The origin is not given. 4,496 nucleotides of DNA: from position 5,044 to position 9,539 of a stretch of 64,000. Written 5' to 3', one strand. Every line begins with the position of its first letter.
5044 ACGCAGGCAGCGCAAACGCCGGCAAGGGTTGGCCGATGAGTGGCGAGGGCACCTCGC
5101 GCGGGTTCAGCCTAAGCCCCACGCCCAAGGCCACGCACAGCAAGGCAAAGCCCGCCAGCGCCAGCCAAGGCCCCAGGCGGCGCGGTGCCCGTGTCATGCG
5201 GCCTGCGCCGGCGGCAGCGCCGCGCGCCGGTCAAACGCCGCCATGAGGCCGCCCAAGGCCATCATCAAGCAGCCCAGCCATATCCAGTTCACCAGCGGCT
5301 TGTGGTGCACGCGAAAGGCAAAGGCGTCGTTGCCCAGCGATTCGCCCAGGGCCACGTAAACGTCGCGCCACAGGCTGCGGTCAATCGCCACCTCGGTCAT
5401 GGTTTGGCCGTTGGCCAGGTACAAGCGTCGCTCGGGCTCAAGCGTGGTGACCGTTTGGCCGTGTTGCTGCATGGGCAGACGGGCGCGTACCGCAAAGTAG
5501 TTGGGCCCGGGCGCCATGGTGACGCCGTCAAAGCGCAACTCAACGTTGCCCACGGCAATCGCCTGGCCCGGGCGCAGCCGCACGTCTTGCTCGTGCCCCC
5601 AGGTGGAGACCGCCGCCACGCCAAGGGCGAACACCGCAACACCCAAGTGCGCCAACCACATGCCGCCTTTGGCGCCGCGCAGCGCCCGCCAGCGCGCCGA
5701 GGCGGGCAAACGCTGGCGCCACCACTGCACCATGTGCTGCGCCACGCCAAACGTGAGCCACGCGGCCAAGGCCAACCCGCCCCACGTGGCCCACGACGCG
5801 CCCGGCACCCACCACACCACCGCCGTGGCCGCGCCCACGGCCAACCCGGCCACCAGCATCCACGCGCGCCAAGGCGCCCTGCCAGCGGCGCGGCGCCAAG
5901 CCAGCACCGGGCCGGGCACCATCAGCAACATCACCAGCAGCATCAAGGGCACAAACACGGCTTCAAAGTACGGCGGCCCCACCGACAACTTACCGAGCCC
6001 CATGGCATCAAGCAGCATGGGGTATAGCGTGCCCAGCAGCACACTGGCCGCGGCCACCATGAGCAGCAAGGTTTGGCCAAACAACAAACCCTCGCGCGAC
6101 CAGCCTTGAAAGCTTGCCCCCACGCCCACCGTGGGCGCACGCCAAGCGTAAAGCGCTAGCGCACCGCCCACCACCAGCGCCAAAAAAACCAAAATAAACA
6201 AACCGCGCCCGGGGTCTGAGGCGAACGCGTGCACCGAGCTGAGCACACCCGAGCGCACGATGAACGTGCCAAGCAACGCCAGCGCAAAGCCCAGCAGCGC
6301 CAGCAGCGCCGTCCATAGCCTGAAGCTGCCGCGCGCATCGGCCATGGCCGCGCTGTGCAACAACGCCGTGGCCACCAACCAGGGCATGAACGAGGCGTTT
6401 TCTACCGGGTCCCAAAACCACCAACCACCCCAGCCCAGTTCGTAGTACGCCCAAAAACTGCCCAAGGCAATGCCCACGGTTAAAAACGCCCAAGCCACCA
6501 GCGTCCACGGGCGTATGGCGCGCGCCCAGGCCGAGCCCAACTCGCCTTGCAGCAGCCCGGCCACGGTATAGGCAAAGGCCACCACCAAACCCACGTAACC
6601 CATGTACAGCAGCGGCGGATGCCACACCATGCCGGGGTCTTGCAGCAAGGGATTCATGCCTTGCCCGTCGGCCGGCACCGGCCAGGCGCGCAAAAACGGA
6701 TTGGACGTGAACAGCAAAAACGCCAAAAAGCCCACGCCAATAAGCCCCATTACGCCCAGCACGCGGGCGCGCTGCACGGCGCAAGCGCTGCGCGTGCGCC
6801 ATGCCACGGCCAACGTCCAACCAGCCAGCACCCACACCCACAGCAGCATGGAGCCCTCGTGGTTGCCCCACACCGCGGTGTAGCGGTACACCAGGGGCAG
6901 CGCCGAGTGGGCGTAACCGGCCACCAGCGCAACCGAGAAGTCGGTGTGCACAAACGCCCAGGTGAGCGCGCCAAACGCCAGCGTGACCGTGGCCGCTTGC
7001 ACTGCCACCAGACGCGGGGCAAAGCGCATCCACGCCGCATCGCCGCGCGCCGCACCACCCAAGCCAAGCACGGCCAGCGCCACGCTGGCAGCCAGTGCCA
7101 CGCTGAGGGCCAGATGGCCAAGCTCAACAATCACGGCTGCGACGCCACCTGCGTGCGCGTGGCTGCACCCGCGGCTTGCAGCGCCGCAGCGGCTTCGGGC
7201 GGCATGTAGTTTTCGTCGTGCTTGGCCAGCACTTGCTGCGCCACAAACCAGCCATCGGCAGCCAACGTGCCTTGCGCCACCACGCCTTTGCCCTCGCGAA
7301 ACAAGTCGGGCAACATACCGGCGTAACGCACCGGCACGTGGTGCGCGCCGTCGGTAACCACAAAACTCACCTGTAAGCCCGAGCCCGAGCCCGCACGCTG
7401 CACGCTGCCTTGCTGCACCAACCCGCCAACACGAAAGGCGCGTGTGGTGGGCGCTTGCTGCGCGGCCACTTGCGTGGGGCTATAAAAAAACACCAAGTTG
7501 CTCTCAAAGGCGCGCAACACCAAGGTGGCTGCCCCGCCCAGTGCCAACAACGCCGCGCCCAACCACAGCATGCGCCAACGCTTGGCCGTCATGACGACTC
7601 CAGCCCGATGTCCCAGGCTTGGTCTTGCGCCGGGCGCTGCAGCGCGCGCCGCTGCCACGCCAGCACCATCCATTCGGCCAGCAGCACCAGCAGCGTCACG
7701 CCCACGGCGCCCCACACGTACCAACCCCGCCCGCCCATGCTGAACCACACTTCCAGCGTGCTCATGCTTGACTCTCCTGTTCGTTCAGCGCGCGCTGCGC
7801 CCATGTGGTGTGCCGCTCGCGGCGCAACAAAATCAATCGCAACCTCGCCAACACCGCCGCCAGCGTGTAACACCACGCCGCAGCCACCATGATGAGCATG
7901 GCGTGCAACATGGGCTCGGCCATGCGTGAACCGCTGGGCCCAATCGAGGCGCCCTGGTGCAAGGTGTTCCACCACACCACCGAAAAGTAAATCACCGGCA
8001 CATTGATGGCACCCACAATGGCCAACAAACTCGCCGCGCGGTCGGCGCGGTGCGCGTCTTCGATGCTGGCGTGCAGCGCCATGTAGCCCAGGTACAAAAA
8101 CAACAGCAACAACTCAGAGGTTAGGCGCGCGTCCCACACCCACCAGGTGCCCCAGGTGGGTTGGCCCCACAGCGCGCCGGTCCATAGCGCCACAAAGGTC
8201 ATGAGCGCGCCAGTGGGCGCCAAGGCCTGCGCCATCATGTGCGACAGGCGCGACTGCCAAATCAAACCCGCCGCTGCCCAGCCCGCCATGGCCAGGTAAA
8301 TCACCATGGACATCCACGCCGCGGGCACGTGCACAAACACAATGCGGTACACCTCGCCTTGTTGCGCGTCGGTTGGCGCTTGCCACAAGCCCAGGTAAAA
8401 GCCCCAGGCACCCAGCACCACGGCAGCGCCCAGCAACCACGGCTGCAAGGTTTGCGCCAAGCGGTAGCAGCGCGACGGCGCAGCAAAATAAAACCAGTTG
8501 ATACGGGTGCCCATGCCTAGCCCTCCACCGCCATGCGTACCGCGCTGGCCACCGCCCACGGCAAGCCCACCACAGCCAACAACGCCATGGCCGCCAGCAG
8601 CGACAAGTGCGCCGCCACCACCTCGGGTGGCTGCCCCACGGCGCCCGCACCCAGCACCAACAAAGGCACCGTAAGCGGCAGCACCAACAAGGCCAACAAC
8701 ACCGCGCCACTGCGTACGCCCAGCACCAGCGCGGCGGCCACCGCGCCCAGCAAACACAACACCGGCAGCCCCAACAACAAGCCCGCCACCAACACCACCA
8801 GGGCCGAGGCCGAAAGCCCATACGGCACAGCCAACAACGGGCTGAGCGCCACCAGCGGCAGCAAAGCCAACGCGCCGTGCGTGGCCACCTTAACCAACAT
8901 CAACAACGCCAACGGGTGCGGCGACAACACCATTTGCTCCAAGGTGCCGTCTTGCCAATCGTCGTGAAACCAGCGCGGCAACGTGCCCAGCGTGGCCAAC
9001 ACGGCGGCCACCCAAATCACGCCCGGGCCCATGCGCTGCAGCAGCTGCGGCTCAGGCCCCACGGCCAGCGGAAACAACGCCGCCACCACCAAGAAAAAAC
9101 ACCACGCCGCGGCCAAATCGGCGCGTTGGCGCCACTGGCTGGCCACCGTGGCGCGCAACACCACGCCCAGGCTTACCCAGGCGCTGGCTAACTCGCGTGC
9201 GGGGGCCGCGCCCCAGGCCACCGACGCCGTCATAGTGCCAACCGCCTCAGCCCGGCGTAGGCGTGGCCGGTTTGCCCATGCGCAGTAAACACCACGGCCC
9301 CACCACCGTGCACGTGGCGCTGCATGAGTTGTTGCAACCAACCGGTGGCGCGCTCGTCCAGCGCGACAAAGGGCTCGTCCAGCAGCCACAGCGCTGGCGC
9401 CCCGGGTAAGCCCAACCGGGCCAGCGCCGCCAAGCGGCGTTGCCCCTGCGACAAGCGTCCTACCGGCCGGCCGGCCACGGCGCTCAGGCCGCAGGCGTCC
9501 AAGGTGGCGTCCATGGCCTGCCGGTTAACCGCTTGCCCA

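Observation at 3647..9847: A complete System I cytochrome c maturation operon (ccmABCDEFGH-I) built into the photosynthesis gene cluster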

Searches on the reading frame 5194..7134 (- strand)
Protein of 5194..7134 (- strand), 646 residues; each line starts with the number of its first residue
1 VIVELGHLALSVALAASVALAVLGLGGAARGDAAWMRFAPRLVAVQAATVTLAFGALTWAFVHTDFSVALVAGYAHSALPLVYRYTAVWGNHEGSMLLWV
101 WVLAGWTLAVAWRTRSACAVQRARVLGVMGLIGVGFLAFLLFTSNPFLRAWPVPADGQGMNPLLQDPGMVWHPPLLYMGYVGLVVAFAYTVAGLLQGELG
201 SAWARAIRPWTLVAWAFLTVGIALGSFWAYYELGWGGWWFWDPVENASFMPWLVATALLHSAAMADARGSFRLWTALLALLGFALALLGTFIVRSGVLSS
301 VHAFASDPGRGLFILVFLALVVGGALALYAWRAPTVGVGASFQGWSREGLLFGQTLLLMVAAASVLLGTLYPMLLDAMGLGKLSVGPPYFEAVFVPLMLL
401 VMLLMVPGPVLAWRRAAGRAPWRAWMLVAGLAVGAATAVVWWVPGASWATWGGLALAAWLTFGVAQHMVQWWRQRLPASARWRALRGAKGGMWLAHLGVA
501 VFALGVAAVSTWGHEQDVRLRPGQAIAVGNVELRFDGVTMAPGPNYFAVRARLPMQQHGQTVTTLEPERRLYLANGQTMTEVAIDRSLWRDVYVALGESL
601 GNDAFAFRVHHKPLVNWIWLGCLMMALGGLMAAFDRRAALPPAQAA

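Call 3: search_protein_families(library=pfam, proteins=[window:5194-7134:-], max_evalue=0.01)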
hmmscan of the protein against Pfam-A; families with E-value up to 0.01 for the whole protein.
window:5194-7134:- (646 aa): 3 families
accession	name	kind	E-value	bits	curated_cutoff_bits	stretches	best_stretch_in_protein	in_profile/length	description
PF16327.10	CcmF_C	-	1e-106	357.3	28.7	1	315-636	1-323/323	Cytochrome c-type biogenesis protein CcmF C-terminal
PF01578.25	Cytochrom_C_asm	-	2.5e-46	158.5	29.9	1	89-295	1-206/212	Cytochrome C assembly protein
PF05140.19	ResB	-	0.0026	17.1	24.6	0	601-634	416-449/486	ResB-like family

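Call 4: search_protein_families(library=ncbifam, proteins=[window:5194-7134:-], max_evalue=0.001)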
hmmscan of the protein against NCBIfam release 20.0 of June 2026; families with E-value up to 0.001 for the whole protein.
window:5194-7134:- (646 aa): 4 families
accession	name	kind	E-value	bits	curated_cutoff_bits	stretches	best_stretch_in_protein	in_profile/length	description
TIGR00353.1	nrfE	subfamily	1e-205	685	569.05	1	53-637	1-576/578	heme lyase CcmF/NrfE family subunit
TIGR03145.1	cyt_nit_nrfE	subfamily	4.9e-202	673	927.3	1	1-634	1-631/631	heme lyase NrfEFG subunit NrfE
NF007691.0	PRK10369.1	subfamily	5.4e-151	504.2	394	1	3-637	5-569/573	heme lyase NrfEFG subunit NrfE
TIGR03144.1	cytochr_II_ccsB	equivalog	1.7e-08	34.5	187.6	1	213-297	166-248/252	c-type cytochrome biogenesis protein CcsB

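Call 18: find_related_loci(query=window:5194-7134:-, collection=genome_contigs, flank=10000)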
Query window:5194-7134:- (646 aa) in genome_contigs; peptide patterns used: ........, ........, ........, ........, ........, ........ (x = any residue, [..] = any of these).
599 stretches matched a pattern (row limit reached: there are more); 599 encode a relative of the query (tblastn E <= 1e-3); the best 80 are kept; 80 distinct loci.
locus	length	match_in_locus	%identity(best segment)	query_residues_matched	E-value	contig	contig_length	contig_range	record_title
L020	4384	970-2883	57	1-637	0e+0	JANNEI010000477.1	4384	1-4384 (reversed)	MAG: Burkholderiales bacterium isolate OTE_75_metabat_408 OTE_75_k141_1892808, whole genome shotgun sequence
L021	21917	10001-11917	58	1-637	0e+0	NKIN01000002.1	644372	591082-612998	MAG: Burkholderiales bacterium PBB1 NODE_19, whole genome shotgun sequence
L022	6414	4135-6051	55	1-637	0e+0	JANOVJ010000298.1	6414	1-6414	MAG: bacterium isolate VAR_35_metabat_655 VAR_35_k141_2307588, whole genome shotgun sequence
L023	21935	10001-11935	55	1-637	0e+0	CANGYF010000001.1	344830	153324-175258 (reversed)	MAG: Betaproteobacteria bacterium isolate RE-18aug17-172 genome assembly, contig: RE-18aug17-C24, whole genome shotgun s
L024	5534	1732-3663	55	1-640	0e+0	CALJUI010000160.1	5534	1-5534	MAG TPA_asm: uncultured Rubrivivax sp. isolate SRR7515933_bin.107_CONCOCT_v1.1_MAG genome assembly, contig: ERZ869942.84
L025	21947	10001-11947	52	1-646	0e+0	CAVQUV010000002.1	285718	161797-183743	MAG: uncultured beta proteobacterium isolate MFD10007.bin.1.21 genome assembly, contig: contig_12208, whole genome shotg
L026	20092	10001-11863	55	21-637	0e+0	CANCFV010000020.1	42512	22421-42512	MAG: Burkholderiales bacterium isolate JR-MC-A-240519-37 genome assembly, contig: JR-MC-A-240519-C380, whole genome shot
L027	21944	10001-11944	53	1-640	0e+0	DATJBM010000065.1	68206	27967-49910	MAG TPA_asm: Casimicrobiaceae bacterium isolate SMAG_U15354 k141_5890690, whole genome shotgun sequence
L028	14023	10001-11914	50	1-637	0e+0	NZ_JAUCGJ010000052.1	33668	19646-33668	Candidatus Venteria ishoeyi isolate HSG18 NODE_52_length_33668, whole genome shotgun sequence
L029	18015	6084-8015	54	1-640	0e+0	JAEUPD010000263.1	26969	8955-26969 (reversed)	MAG: Rubrivivax sp. isolate new MAG-216 k141_1068582, whole genome shotgun sequence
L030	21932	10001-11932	53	1-640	0e+0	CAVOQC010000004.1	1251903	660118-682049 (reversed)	MAG: uncultured beta proteobacterium isolate MFD09964.bin.1.200 genome assembly, contig: contig_359, whole genome shotgu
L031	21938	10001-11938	52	1-644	0e+0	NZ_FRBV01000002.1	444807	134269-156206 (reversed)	Nitrosospira sp. Nsp11, whole genome shotgun sequence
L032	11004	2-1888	53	4-640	0e+0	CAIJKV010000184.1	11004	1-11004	MAG: uncultured beta proteobacterium isolate MJ-time_bin-0050 genome assembly, contig: bin-0050:184/408, whole genome sh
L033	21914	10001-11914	51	1-637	0e+0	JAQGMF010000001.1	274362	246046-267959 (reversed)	MAG: Rhodocyclales bacterium isolate RYN_554 scaffold_585547, whole genome shotgun sequence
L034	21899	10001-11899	53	1-640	0e+0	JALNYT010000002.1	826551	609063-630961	MAG: Sulfuritalea sp. isolate SO_2017_GW1 bin 197 NODE_34_length_826551_cov_16.695253_OW334_2017, whole genome shotgun s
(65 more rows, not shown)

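Call 94: find_encoding_contigs(protein=window:5194-7134:-, flank=2000, max_places=5)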
Protein window:5194-7134:- (646 aa): no gene with exactly this product is on record in the collection.

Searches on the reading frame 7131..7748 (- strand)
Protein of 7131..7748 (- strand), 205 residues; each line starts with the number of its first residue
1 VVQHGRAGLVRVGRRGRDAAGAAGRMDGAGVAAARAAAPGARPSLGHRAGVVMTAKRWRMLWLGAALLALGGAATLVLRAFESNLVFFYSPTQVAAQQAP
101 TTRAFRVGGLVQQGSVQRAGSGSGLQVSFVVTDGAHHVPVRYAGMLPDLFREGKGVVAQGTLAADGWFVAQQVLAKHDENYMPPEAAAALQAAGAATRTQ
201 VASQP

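Call 3: search_protein_families(library=pfam, proteins=[window:7131-7748:-], max_evalue=0.01)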
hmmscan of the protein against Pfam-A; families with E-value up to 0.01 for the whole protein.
window:7131-7748:- (205 aa): 1 family
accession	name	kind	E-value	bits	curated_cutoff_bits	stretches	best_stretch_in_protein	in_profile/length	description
PF03100.22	CcmE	-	9.1e-36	122.6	24.6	1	86-184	2-99/99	CcmE domain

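Call 4: search_protein_families(library=ncbifam, proteins=[window:7131-7748:-], max_evalue=0.001)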
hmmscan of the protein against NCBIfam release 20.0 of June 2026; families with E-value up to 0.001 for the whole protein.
window:7131-7748:- (205 aa): 9 families
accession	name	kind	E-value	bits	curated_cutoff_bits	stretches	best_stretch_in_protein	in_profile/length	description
NF009729.0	PRK13254.1-3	equivalog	5.6e-60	201.5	171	1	53-201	2-148/155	cytochrome c maturation protein CcmE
NF009731.0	PRK13254.1-5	equivalog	2.2e-52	176.8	152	1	53-200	1-145/155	cytochrome c maturation protein CcmE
NF009727.0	PRK13254.1-1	equivalog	6.8e-42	142.6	126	1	54-191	3-137/144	cytochrome c maturation protein CcmE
NF009728.0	PRK13254.1-2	equivalog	5.8e-39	133.4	221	1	55-200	4-146/153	cytochrome c maturation protein CcmE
NF009638.0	PRK13165.1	equivalog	2e-37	128.2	186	1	55-196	3-149/161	cytochrome c maturation protein CcmE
NF009730.0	PRK13254.1-4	equivalog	7e-36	123.6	310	1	45-194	15-160/165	cytochrome c maturation protein CcmE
NF009637.0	PRK13159.1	equivalog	2.1e-34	118.8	247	1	53-200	1-145/156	cytochrome c maturation protein CcmE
NF009635.0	PRK13150.1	equivalog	5.9e-34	117.2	264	1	53-193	1-146/159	cytochrome c maturation protein CcmE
NF041681.1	HGxxPAAW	subfamily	0.00083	19.3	33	0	49-80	22-53/55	HGxxPAAW family protein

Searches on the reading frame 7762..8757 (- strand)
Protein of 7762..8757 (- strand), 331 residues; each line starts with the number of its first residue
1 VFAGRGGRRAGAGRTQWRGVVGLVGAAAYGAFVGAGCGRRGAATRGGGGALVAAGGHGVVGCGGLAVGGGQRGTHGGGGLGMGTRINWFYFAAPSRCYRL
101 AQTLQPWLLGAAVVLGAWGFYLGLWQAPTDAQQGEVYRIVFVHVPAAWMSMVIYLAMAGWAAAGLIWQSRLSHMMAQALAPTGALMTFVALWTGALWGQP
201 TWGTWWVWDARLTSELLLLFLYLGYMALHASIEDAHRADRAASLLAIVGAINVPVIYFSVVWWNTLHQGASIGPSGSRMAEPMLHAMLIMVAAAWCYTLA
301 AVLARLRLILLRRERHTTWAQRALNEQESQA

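Call 3: search_protein_families(library=pfam, proteins=[window:7762-8757:-], max_evalue=0.01)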
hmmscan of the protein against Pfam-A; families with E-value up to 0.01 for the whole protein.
window:7762-8757:- (331 aa): 1 family
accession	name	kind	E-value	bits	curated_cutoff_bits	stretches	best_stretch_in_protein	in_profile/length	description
PF01578.25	Cytochrom_C_asm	-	2.9e-34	119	29.9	1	108-267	32-212/212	Cytochrome C assembly protein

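Call 4: search_protein_families(library=ncbifam, proteins=[window:7762-8757:-], max_evalue=0.001)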
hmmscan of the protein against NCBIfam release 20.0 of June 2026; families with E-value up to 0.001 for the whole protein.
window:7762-8757:- (331 aa): 2 families
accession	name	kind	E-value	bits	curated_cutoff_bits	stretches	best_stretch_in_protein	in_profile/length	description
TIGR01191.1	ccmC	subfamily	2.3e-65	220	186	1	128-308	1-182/184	heme ABC transporter permease CcmC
TIGR03144.1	cytochr_II_ccsB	equivalog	3.6e-06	26.9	187.6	1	170-262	155-243/252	c-type cytochrome biogenesis protein CcsB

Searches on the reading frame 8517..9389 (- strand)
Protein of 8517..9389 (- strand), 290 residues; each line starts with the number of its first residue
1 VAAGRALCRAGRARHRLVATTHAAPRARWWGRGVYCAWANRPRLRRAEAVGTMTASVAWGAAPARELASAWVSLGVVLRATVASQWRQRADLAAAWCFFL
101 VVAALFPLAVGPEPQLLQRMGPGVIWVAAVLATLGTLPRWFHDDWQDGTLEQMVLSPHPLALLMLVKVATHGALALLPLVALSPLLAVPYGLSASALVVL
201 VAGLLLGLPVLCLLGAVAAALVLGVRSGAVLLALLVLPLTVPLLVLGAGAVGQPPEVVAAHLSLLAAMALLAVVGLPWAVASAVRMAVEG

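Call 3: search_protein_families(library=pfam, proteins=[window:8517-9389:-], max_evalue=0.01)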
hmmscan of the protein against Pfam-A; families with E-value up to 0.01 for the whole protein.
window:8517-9389:- (290 aa): 1 family
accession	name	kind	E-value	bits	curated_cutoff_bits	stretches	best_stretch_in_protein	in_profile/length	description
PF03379.19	CcmB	-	1.6e-48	165.4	24.9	1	82-286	9-215/215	CcmB protein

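Call 4: search_protein_families(library=ncbifam, proteins=[window:8517-9389:-], max_evalue=0.001)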
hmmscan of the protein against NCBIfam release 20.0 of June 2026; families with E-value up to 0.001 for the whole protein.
window:8517-9389:- (290 aa): 1 family
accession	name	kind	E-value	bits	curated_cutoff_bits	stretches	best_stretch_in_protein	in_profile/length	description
TIGR01190.1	ccmB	equivalog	6.3e-50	169.8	156.2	1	84-285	8-211/211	heme exporter protein CcmB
